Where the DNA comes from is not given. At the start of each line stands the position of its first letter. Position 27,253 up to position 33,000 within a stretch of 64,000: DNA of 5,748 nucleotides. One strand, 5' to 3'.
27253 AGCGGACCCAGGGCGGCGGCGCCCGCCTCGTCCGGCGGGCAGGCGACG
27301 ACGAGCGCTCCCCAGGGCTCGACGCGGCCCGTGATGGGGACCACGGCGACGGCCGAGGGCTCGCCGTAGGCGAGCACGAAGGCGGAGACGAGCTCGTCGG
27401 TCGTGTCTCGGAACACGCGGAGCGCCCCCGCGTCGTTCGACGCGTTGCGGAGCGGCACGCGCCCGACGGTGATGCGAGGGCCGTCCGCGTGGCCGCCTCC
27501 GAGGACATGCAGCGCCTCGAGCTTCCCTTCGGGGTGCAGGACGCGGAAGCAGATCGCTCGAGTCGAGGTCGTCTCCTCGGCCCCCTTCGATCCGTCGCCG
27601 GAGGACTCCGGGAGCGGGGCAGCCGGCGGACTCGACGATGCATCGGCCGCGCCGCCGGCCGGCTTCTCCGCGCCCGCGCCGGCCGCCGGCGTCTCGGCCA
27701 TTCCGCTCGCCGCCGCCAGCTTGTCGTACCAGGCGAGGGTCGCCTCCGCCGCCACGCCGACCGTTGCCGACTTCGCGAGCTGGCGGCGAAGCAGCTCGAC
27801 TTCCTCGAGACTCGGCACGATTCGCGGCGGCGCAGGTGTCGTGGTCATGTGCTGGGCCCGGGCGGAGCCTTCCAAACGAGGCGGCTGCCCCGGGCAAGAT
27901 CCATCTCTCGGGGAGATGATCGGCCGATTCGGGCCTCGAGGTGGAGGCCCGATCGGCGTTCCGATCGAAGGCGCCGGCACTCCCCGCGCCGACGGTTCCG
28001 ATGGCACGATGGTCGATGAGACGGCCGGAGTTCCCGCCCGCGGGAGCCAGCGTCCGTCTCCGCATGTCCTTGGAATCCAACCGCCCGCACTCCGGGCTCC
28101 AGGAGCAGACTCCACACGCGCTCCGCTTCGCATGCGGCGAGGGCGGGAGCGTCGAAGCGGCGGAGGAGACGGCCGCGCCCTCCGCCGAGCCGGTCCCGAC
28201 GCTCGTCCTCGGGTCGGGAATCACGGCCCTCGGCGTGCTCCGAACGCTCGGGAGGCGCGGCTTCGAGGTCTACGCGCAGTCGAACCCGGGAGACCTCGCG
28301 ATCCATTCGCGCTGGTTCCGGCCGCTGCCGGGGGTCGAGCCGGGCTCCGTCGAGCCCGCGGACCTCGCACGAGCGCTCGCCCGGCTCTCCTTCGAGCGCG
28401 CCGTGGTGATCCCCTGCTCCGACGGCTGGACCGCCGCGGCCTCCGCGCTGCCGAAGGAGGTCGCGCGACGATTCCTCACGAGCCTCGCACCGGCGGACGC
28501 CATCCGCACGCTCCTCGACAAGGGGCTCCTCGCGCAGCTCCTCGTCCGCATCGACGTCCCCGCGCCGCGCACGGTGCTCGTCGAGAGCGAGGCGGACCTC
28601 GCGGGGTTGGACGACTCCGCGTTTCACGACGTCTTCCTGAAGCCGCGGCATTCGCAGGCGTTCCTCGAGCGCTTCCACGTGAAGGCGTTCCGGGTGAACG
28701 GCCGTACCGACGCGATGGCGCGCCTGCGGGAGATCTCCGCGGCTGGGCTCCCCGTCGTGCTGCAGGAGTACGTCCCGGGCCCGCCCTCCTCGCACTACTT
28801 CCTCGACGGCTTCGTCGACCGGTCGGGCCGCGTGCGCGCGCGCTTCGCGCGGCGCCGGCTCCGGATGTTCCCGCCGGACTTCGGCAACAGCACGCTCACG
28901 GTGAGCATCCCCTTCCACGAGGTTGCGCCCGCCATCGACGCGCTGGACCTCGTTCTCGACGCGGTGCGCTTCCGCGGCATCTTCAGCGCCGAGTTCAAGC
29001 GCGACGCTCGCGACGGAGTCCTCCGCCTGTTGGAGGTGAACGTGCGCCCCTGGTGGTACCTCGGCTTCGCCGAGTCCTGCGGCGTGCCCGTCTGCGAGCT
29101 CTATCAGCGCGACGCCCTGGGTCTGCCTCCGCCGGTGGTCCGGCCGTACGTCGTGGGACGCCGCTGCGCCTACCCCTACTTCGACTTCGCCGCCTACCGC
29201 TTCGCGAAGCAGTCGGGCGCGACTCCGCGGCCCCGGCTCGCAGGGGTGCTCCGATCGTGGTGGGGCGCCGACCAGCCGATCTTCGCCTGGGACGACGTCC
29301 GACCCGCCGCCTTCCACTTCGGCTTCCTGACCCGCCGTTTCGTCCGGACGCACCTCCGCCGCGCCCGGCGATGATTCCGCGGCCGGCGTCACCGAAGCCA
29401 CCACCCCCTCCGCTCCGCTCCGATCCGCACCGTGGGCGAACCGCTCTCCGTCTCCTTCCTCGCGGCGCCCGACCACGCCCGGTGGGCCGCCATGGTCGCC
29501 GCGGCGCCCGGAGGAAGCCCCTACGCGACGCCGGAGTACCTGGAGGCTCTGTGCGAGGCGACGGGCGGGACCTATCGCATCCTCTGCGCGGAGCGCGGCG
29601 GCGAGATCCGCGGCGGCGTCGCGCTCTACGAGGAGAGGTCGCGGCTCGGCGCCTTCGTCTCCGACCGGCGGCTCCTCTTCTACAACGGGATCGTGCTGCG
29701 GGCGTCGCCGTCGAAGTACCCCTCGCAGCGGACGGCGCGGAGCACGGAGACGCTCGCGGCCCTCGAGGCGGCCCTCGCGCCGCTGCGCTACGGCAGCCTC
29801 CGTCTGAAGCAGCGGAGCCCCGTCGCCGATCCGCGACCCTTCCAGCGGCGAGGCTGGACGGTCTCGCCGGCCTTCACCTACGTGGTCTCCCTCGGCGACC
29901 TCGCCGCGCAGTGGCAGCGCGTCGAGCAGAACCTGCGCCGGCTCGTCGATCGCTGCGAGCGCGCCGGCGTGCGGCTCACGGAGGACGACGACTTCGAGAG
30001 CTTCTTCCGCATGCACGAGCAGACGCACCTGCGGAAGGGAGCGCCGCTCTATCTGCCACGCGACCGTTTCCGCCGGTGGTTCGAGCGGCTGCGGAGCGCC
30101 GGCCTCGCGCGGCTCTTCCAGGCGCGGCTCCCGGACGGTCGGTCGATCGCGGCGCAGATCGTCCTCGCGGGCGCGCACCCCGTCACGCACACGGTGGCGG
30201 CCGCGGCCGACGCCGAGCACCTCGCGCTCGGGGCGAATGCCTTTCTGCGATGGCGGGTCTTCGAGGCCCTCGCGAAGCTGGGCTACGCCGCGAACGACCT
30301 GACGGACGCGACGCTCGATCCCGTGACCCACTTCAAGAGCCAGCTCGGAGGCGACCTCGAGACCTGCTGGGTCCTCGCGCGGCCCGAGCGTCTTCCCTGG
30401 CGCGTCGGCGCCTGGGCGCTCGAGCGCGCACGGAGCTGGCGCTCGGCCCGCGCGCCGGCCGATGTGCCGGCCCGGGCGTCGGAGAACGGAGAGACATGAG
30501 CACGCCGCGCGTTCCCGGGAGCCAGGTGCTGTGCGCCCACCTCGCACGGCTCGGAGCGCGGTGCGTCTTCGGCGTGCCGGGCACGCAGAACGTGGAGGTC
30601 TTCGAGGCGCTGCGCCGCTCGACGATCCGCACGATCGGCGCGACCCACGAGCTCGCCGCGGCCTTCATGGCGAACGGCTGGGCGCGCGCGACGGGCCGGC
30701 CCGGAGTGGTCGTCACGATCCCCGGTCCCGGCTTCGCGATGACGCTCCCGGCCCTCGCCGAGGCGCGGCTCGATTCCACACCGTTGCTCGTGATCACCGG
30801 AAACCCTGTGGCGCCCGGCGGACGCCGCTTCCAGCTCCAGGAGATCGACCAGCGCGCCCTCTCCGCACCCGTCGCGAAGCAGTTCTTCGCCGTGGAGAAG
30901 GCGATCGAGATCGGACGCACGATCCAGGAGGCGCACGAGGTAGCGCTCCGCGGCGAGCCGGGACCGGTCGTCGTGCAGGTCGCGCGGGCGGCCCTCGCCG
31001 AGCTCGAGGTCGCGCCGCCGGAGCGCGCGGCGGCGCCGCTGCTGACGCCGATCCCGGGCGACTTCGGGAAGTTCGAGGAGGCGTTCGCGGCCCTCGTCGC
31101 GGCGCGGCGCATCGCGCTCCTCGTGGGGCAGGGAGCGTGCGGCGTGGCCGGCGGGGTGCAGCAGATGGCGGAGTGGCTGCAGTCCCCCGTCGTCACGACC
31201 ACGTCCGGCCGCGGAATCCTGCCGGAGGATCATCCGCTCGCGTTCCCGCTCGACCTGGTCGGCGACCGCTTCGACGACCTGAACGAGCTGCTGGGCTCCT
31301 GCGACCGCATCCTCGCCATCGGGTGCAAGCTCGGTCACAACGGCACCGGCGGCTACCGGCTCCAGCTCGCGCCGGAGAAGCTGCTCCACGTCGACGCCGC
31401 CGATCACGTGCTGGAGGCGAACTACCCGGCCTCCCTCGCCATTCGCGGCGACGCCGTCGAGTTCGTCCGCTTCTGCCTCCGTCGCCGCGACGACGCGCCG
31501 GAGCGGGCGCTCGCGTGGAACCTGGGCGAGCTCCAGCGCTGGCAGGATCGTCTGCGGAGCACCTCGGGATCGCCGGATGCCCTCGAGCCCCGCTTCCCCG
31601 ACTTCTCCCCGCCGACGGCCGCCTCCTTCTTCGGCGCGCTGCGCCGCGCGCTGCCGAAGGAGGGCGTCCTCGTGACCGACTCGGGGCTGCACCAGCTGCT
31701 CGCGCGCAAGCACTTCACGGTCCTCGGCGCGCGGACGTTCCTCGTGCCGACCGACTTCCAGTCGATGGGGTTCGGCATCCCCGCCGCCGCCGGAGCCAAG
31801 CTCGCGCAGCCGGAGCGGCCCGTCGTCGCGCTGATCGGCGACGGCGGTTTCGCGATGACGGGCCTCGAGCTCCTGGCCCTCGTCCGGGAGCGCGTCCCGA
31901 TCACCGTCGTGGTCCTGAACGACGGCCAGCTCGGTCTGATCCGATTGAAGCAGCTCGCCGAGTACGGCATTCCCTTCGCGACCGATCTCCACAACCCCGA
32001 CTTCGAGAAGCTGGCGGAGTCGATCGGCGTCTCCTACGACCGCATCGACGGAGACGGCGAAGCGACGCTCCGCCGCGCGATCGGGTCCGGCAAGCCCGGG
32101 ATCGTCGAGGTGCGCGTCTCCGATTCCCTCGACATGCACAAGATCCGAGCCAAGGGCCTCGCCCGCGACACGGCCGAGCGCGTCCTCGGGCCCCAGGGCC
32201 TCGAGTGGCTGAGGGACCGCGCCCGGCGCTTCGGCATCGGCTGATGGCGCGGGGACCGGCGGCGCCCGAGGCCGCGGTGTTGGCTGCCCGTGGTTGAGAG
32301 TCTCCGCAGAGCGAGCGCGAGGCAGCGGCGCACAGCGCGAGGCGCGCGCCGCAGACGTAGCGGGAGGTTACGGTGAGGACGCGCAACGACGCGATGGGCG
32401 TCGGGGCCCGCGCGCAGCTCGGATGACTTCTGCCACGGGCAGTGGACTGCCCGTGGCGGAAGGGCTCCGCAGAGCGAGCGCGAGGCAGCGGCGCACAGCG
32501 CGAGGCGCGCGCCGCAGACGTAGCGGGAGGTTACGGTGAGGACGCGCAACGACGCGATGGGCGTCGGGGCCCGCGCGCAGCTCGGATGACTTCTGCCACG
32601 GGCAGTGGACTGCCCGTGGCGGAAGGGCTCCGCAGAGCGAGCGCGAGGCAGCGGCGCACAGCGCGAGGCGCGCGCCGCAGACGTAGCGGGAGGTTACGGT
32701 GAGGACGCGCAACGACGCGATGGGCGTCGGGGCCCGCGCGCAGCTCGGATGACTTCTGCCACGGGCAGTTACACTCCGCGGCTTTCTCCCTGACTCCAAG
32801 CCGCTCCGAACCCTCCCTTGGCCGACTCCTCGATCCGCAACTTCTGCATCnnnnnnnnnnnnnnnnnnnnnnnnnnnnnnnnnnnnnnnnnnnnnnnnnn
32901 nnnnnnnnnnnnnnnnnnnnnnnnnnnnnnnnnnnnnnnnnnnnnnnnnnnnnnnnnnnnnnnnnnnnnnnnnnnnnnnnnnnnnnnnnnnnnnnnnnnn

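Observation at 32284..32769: Three near-identical head-to-tail copies of a 163-nt non-coding unit, each junction forming a 16-bp hairpin, just upstream of lepA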

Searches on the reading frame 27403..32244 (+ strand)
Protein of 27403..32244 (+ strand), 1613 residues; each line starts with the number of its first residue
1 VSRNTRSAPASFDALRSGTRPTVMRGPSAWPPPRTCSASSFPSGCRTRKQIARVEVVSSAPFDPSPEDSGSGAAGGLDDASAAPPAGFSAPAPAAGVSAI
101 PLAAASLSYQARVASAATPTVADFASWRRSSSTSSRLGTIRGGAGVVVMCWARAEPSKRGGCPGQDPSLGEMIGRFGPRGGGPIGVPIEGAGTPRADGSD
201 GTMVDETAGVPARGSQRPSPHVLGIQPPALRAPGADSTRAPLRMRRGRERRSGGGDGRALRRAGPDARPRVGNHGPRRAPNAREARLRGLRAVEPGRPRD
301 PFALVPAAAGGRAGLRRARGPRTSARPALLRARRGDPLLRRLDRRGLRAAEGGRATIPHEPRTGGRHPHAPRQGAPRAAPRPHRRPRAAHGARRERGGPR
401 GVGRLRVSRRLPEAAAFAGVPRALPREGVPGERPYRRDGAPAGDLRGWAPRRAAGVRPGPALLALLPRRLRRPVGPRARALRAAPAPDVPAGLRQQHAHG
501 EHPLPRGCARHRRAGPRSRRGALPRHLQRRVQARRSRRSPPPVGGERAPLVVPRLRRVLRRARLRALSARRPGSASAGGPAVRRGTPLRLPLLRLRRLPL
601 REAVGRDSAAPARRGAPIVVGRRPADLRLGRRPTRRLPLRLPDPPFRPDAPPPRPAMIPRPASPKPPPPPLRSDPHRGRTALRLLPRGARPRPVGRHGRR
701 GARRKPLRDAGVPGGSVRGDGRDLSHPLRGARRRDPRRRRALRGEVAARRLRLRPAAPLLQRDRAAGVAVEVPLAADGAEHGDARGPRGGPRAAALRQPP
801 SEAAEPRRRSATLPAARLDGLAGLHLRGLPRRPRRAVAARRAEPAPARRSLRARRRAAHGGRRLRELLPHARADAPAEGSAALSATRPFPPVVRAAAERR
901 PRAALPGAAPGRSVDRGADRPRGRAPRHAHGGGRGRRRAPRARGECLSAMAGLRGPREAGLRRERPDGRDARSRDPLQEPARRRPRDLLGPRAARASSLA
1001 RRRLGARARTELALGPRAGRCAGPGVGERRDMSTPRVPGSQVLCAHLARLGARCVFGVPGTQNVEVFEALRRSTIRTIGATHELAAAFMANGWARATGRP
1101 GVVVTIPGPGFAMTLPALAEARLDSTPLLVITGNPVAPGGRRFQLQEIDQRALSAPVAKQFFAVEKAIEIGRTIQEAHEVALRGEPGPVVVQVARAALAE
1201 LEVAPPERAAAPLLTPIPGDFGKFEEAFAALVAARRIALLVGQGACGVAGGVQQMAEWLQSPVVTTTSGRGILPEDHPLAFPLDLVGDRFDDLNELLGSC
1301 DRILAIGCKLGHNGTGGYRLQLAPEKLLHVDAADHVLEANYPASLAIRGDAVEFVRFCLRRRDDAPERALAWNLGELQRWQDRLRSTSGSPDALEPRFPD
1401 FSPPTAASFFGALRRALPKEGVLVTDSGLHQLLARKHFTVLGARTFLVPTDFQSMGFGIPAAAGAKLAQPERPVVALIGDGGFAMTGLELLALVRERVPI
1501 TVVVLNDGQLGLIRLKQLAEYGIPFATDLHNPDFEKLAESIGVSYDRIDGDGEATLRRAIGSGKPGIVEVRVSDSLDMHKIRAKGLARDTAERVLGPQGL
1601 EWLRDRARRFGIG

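Call 20: search_protein_families(library=pfam, proteins=[window:27403-32244:+])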
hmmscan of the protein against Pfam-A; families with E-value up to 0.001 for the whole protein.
window:27403-32244:+ (1613 aa): 3 families
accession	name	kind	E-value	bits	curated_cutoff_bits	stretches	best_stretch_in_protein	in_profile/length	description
PF02775.26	TPP_enzyme_C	-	1.7e-34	119.3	21.9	1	1426-1570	1-151/151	Thiamine pyrophosphate enzyme, C-terminal TPP binding domain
PF02776.23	TPP_enzyme_N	-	3.8e-31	107.8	26.8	1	1039-1152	3-118/119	Thiamine pyrophosphate enzyme, N-terminal TPP binding domain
PF00205.28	TPP_enzyme_M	-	5.4e-22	78.4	30.4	1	1225-1355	2-134/137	Thiamine pyrophosphate enzyme, central domain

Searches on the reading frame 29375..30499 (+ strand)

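Call 56: search_protein_families(library=pfam, proteins=[window:29375-30499:+], max_evalue=0.00001)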
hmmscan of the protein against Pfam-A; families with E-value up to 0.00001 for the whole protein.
window:29375-30499:+ (374 aa): 1 family
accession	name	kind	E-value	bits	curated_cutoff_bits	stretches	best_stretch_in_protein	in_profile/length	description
PF13480.13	Acetyltransf_6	-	7.6e-15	55.7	22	1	183-310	3-135/143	Acetyltransferase (GNAT) domain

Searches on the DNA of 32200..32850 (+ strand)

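Call 5: search_rna_families(source=window, start=32200, end=32850, threshold=evalue, max_evalue=10, show_alignments=3)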
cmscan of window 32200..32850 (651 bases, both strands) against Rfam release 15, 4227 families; matches with E-value up to 10: 9.
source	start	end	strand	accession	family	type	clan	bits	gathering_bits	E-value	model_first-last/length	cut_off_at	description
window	32420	32469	-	RF03937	mir-9456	Gene; miRNA;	-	19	80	0.67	1-68/68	no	mir-9456 microRNA precursor family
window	32583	32632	-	RF03937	mir-9456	Gene; miRNA;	-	19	80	0.67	1-68/68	no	mir-9456 microRNA precursor family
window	32405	32487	+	RF00987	mir-589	Gene; miRNA;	-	16.7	54.8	4.2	1-96/96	no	mir-589 microRNA precursor family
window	32568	32650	+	RF00987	mir-589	Gene; miRNA;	-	16.7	54.8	4.2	1-96/96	no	mir-589 microRNA precursor family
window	32589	32627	-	RF04119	MIR1858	Gene; miRNA;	-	16.3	137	5.9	1-197/197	no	MIR1858 microRNA precursor family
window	32405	32477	+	RF02201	TTC28-AS1_4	Gene; lncRNA;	-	15.9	45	3.5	1-113/113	no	TTC28 antisense RNA 1 conserved region 4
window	32568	32640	+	RF02201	TTC28-AS1_4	Gene; lncRNA;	-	15.9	45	3.5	1-113/113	no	TTC28 antisense RNA 1 conserved region 4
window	32570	32645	-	RF04104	MIR918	Gene; miRNA;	-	13.9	268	7.4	1-265/265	no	MIR918 microRNA precursor family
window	32407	32482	-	RF04104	MIR918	Gene; miRNA;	-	13.9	268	7.4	1-265/265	no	MIR918 microRNA precursor family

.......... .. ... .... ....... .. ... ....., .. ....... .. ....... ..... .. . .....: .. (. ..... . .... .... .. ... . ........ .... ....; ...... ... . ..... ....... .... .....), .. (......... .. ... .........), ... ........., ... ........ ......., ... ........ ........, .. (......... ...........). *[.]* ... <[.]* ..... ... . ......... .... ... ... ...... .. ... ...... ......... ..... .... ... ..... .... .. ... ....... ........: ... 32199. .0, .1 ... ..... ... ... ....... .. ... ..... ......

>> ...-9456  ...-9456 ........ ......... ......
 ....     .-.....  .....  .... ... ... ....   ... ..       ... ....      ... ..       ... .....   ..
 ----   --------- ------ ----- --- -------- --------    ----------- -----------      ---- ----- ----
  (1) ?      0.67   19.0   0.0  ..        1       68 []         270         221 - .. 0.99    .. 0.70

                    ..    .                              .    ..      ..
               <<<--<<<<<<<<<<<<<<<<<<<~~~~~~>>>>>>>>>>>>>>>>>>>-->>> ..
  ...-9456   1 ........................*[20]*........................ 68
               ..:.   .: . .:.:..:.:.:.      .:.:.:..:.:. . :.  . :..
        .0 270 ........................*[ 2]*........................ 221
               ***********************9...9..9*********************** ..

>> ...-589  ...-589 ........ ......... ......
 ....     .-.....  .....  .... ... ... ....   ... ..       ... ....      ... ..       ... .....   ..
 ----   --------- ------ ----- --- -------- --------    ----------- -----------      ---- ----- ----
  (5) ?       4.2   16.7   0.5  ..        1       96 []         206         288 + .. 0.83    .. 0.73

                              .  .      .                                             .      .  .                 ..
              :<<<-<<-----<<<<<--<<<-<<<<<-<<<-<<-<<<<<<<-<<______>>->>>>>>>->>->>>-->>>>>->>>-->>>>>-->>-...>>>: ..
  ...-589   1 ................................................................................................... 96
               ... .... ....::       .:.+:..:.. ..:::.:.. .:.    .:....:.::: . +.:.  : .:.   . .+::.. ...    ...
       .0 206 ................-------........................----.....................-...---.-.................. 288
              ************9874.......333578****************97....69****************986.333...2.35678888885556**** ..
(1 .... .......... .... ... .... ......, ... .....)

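Call 42: build_rna_model(alignment_id=A1)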
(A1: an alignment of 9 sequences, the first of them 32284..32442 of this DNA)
Model R1 built from alignment A1 (9 sequences, 160 columns); structure: RNAalifold consensus.
model positions 159; base pairs 57; branch points 0; effective number of sequences 0.75; information 0.59 bits per position. Calibrated on 0.2 Mb of random sequence (short: E-values are rough).
structure used (alignment columns):
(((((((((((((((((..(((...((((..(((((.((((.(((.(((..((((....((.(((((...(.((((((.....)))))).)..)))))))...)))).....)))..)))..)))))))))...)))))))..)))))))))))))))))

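Call 44: search_with_rna_model(model_id=R1, sources=[window, L001, L004, L006, L007, L008, L011, L015, L020, L023, L024, L029, L030], max_evalue=1)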
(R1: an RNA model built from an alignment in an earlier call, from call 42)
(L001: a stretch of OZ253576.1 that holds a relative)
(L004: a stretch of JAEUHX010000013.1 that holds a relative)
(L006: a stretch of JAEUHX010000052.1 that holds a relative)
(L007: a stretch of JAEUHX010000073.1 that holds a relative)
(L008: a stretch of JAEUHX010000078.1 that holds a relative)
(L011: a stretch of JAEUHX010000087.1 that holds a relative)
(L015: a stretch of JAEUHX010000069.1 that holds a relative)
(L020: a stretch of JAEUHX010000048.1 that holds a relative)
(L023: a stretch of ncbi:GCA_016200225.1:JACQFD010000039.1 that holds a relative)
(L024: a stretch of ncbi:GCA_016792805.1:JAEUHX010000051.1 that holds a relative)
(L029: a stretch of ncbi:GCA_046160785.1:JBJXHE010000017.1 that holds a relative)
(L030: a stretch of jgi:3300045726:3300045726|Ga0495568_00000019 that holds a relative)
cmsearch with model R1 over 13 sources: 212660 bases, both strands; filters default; matches with E-value up to 1: 28.
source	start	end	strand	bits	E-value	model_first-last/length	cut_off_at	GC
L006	3683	3841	-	190.3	5.3e-32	1-159/159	no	0.62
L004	1643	1801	+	188.6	1.1e-31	1-159/159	no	0.62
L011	3331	3490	+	185.9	3.4e-31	1-159/159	no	0.61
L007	245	403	-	185.3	4.3e-31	1-159/159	no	0.61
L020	3175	3333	+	184.9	5.1e-31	1-159/159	no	0.64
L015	1790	1948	-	184.8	5.2e-31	1-159/159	no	0.62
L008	6508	6666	-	180.1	3.7e-30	1-159/159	no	0.6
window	32447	32605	+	125.6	2.1e-20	1-159/159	no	0.75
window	32610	32768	+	125.6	2.1e-20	1-159/159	no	0.75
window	32284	32442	+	121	1.4e-19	1-159/159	no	0.73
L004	1643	1801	-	68.9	3e-10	1-159/159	no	0.62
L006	3683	3841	+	67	6.8e-10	1-159/159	no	0.62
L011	3331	3490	-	61.4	6.6e-09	1-159/159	no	0.61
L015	1790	1948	+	60.5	9.6e-09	1-159/159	no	0.62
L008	6508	6666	+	59.6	1.5e-08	1-159/159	no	0.6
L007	245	403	+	57.4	3.5e-08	1-159/159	no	0.61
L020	3175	3333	-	55.5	7.7e-08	1-159/159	no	0.64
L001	7357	7515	+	38.7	7.8e-05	1-159/159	no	0.67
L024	7661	7759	-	37.2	0.00015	1-159/159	no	0.61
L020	3342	3497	-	26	0.015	1-159/159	no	0.61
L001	7357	7515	-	23.6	0.04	1-159/159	no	0.67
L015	866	995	-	18.6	0.32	1-159/159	no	0.66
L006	3404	3435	+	18.3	0.35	1-159/159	no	0.81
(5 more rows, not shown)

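Call 61: search_dna_similar(query=window:32447-32609:+, collection=plasmids, mode=distant, max_evalue=0.01, max_rows=10)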
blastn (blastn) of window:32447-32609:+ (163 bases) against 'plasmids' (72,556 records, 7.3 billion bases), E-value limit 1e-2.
No match.

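Call 65: search_with_rna_model(model_id=R1, sources=[window, L004, L006, L007, L008, L011, L015, L020], max_evalue=1e-15, make_alignment=true)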
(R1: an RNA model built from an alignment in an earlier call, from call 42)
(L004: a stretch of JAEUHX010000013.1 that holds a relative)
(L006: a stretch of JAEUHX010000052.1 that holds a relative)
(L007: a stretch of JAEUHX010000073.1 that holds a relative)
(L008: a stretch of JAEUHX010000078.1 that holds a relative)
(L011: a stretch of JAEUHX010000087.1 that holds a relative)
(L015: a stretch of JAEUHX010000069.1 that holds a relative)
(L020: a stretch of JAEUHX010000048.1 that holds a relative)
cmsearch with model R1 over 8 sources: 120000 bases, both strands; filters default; matches with E-value up to 1e-15: 10.
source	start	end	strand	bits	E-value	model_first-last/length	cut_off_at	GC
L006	3683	3841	-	190.3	3e-32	1-159/159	no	0.62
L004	1643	1801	+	188.6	6.2e-32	1-159/159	no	0.62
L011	3331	3490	+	185.9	1.9e-31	1-159/159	no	0.61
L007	245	403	-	185.3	2.4e-31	1-159/159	no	0.61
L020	3175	3333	+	184.9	2.9e-31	1-159/159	no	0.64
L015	1790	1948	-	184.8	2.9e-31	1-159/159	no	0.62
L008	6508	6666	-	180.1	2.1e-30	1-159/159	no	0.6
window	32447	32605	+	125.6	1.2e-20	1-159/159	no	0.75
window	32610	32768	+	125.6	1.2e-20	1-159/159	no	0.75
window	32284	32442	+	121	8.1e-20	1-159/159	no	0.73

Alignment A4: 10 matches aligned to the model, 160 columns, each read 5' to 3' on its own strand. Consensus structure (alignment columns), stored with it:
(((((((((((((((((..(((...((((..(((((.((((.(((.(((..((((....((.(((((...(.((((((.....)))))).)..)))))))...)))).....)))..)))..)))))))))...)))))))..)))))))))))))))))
